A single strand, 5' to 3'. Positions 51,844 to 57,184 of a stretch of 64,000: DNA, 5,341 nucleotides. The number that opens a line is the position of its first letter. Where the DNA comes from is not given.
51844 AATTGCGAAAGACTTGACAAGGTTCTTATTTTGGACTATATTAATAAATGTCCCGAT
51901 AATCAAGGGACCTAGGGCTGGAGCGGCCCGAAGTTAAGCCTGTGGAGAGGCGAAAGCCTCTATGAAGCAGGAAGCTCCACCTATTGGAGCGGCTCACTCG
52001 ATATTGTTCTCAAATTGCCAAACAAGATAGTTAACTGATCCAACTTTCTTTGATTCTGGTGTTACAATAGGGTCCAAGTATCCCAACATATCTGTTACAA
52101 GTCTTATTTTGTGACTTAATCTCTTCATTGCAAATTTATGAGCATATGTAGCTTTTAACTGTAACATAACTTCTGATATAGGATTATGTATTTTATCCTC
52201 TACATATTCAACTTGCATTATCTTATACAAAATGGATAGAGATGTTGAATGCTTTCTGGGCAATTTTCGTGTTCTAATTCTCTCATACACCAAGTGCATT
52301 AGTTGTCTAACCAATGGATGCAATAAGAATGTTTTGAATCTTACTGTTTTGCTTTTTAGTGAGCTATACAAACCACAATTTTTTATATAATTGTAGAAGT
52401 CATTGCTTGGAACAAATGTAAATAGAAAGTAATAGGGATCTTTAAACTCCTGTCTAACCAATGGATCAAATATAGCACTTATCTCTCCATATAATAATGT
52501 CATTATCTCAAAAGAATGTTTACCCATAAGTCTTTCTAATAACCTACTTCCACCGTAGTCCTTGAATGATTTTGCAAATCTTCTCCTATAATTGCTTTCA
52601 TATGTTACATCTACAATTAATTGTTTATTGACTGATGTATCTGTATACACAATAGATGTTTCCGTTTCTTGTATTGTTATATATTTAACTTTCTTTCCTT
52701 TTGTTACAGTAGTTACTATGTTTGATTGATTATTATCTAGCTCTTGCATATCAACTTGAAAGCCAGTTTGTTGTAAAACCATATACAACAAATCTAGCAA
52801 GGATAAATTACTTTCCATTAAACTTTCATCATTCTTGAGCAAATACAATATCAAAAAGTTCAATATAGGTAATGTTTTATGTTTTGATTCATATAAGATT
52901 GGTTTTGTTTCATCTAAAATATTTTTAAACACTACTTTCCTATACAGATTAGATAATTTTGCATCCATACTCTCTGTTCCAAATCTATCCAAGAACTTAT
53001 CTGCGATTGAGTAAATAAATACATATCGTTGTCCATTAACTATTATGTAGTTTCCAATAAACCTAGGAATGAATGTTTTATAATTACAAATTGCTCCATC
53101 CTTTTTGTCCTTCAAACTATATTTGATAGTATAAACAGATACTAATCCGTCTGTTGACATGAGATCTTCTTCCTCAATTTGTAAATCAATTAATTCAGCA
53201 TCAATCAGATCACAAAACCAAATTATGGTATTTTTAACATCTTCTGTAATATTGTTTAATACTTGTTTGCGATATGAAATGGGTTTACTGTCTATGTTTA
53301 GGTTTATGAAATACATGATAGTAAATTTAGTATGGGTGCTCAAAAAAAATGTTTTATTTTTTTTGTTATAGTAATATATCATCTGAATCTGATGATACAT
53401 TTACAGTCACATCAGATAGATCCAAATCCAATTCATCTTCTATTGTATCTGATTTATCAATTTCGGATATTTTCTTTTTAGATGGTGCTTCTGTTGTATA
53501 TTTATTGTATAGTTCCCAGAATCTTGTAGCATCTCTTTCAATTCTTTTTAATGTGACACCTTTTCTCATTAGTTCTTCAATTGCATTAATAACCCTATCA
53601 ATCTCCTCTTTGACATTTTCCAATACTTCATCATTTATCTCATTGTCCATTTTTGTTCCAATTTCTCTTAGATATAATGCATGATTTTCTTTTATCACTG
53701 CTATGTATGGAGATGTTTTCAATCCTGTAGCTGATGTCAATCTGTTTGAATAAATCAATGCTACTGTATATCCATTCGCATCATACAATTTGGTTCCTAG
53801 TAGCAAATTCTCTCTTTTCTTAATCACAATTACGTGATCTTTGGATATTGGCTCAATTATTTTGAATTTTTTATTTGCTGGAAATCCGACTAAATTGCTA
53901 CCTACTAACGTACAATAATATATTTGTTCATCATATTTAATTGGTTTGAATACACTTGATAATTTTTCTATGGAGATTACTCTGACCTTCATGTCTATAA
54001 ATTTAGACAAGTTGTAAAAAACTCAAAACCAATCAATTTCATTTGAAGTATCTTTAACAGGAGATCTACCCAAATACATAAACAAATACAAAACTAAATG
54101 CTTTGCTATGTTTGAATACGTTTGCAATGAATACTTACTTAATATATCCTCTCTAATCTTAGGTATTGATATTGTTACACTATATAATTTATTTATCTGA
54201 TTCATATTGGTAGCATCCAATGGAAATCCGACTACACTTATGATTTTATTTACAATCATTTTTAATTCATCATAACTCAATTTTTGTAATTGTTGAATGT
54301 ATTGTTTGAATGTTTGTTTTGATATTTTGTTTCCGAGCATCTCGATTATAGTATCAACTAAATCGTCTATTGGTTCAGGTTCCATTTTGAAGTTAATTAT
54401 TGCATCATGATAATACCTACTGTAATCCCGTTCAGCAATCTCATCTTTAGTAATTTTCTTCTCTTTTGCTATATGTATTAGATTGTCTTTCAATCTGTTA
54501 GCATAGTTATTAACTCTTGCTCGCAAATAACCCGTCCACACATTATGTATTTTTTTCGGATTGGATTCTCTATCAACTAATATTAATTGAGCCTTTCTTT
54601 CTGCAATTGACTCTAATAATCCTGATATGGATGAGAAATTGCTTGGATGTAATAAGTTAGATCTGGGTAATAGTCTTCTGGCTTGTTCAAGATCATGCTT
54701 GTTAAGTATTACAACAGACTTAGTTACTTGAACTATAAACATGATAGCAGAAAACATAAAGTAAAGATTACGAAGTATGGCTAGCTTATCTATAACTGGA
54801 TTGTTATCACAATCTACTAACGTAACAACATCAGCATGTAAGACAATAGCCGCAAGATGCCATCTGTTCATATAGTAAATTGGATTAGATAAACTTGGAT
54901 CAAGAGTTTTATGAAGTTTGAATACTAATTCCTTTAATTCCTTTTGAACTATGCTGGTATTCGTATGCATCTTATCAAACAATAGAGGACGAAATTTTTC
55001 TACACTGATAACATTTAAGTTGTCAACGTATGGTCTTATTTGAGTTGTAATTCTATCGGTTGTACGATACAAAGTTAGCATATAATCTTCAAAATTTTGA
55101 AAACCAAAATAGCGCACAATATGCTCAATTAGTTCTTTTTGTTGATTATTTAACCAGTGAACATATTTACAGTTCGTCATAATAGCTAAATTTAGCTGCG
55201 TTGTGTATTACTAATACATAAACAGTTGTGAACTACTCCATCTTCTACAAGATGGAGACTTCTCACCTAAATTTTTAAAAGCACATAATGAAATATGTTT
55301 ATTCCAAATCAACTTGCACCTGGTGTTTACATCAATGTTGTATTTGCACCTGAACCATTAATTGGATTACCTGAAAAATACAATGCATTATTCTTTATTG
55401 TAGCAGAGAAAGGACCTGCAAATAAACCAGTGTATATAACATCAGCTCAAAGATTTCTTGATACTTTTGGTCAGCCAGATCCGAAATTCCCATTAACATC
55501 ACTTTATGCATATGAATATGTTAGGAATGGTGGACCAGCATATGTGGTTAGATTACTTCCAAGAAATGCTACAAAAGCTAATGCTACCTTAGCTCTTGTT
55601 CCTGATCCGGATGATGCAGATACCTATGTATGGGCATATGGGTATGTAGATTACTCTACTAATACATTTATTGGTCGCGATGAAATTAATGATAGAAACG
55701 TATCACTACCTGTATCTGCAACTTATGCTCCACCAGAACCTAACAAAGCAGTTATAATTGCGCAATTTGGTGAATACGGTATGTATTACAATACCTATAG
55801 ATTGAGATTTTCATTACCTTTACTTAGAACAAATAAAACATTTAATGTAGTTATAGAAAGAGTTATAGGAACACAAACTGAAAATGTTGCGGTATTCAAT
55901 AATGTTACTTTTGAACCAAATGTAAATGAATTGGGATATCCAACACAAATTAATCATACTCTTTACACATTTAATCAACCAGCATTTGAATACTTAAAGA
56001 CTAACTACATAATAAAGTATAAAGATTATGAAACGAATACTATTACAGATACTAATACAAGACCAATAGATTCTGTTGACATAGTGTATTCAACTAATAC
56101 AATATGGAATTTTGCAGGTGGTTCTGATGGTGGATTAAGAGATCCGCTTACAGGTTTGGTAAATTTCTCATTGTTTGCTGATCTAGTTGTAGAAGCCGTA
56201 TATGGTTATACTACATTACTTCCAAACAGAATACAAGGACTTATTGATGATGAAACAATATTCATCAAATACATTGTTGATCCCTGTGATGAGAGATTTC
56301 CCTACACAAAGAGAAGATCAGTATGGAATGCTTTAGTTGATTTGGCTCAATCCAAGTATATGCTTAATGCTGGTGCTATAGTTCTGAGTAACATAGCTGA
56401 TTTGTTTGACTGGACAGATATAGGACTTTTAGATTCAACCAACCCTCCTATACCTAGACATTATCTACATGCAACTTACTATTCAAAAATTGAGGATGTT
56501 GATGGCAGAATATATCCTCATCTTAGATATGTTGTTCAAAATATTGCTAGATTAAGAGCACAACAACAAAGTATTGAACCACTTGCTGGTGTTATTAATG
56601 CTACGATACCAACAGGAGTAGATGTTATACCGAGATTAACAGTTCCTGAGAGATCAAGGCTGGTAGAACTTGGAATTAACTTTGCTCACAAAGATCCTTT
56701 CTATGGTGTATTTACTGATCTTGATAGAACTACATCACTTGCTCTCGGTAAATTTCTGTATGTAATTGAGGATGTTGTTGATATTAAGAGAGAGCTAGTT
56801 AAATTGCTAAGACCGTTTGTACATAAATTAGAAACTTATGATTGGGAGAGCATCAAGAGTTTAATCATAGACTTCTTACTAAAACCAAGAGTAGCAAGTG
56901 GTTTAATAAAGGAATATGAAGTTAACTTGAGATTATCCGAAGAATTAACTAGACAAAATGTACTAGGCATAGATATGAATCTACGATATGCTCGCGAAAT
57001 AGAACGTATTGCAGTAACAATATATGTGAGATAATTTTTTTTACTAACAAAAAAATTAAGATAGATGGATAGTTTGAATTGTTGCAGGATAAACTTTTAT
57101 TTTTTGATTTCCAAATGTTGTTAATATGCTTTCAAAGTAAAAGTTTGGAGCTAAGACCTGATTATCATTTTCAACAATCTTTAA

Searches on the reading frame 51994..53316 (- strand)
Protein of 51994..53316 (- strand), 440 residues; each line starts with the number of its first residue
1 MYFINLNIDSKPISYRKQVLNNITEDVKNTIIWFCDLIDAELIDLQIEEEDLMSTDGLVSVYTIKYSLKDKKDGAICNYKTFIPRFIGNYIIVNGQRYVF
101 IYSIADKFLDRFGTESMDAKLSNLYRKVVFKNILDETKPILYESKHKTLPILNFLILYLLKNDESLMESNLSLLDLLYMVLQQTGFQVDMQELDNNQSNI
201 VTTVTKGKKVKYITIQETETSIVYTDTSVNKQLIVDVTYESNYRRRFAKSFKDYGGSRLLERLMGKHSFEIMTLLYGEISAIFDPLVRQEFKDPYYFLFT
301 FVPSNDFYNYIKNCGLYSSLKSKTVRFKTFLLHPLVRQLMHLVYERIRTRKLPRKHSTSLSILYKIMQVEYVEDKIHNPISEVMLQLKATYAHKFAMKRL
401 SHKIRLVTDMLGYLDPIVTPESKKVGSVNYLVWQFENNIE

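Call 10: search_protein_families(library=pfam, proteins=[window:51994-53316:-], max_evalue=0.01)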
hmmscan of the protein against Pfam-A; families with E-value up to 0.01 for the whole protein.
window:51994-53316:- (440 aa): 0 families

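Call 29: search_protein_families(library=phrogs, proteins=[window:51994-53316:-], max_evalue=0.001)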
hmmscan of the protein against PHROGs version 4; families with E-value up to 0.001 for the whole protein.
window:51994-53316:- (440 aa): 0 families

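Call 38: search_protein_families(library=pfam, proteins=[window:51994-53316:-], max_evalue=0.01)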
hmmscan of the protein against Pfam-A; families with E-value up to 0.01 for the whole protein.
window:51994-53316:- (440 aa): 0 families

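Call 65: search_solved_structures(query=window:51994-53316:-, max_evalue=1)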
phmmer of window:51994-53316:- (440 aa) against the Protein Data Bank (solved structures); distinct sequences matched with E-value up to 1: 0.

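Call 91: search_solved_structures(query=A3, max_evalue=1)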
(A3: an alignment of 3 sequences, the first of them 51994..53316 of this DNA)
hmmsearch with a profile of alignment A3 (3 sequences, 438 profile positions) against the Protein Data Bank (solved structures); distinct sequences matched with E-value up to 1: 1.
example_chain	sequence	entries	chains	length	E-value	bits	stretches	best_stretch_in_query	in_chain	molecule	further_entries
7ext_A1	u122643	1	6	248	0.24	13.7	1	200-296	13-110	Phycobilisome rod-core linker polypeptide CpcG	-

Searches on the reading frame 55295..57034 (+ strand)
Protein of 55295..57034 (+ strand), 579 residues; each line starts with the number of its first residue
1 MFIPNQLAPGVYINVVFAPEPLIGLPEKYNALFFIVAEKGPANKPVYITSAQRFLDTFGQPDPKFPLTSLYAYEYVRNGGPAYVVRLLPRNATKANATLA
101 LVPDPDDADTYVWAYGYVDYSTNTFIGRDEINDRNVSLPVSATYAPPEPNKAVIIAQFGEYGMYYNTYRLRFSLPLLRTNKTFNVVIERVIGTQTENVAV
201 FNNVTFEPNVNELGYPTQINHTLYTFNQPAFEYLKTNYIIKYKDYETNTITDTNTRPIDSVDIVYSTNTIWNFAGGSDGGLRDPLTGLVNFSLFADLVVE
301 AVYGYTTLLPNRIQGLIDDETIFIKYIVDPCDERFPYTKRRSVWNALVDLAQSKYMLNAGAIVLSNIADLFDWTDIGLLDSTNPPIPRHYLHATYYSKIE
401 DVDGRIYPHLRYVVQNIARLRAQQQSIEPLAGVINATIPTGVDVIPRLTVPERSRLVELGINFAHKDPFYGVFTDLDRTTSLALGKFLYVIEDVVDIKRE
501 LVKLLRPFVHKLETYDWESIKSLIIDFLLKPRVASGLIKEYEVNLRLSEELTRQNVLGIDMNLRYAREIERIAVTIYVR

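Call 29: search_protein_families(library=phrogs, proteins=[window:55295-57034:+], max_evalue=0.001)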
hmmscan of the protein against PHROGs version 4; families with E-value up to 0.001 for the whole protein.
window:55295-57034:+ (579 aa): 3 families
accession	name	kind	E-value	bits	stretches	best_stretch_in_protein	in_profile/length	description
phrog_23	-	tail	2.9e-09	37.2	1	7-303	24-212/496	tail sheath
phrog_279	-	tail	6.5e-07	29.4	1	8-107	14-100/489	tail sheath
phrog_19666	-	tail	1e-06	28.5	1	35-102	49-117/985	tail sheath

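Call 71: search_protein_families(library=pfam, proteins=[window:55295-57034:+], max_evalue=0.01)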
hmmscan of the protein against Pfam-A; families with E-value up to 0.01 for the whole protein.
window:55295-57034:+ (579 aa): 0 families
